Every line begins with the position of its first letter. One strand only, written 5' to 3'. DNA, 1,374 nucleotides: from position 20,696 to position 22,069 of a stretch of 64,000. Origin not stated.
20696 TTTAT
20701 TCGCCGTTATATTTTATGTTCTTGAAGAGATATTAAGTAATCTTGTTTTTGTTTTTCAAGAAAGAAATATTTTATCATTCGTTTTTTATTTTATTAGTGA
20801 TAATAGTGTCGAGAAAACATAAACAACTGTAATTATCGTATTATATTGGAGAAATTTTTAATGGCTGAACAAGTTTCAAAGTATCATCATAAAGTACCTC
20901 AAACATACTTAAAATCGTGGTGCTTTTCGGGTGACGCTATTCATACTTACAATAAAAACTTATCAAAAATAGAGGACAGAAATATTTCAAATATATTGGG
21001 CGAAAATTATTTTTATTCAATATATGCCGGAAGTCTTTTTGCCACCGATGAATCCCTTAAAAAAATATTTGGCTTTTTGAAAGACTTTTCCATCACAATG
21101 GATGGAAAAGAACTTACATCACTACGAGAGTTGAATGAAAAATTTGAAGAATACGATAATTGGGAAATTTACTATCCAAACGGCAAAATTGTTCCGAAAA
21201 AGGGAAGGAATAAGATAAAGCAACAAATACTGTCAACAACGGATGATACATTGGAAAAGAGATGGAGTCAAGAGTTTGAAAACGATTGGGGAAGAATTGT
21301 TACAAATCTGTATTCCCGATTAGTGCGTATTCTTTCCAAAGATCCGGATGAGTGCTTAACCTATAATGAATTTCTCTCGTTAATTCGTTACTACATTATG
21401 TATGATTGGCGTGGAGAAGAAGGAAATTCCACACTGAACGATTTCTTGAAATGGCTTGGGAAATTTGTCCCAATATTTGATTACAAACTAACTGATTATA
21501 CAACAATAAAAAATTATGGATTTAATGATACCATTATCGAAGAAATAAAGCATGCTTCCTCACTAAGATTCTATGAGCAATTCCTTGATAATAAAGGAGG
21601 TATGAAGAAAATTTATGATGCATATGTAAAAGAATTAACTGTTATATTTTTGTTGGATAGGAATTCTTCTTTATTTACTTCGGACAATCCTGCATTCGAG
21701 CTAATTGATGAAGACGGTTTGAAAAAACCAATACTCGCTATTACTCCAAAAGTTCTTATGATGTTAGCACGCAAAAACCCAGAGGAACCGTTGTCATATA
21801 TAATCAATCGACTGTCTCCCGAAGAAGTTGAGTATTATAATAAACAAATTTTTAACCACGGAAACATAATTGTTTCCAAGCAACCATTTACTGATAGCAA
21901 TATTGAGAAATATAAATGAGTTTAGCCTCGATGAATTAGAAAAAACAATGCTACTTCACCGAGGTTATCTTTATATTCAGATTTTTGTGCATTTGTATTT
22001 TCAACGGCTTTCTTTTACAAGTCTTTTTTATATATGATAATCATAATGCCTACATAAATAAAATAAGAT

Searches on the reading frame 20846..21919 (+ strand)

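Call 6: search_protein_families(library=pfam, proteins=[window:20846-21919:+], max_evalue=0.01)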
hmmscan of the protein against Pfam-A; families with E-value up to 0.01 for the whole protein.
window:20846-21919:+ (357 aa): 1 family
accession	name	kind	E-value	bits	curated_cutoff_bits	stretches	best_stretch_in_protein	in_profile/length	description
PF14022.11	DUF4238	-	1.8e-21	77.2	27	1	13-338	1-270/281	Protein of unknown function (DUF4238)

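Call 7: search_protein_families(library=padloc, proteins=[window:20846-21919:+], max_evalue=0.01)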
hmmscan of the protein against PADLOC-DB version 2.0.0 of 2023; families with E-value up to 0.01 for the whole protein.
window:20846-21919:+ (357 aa): 0 families

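Call 8: search_protein_families(library=ncbifam, proteins=[window:20846-21919:+], max_evalue=0.01)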
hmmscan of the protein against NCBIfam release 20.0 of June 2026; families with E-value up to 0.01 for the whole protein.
window:20846-21919:+ (357 aa): 0 families
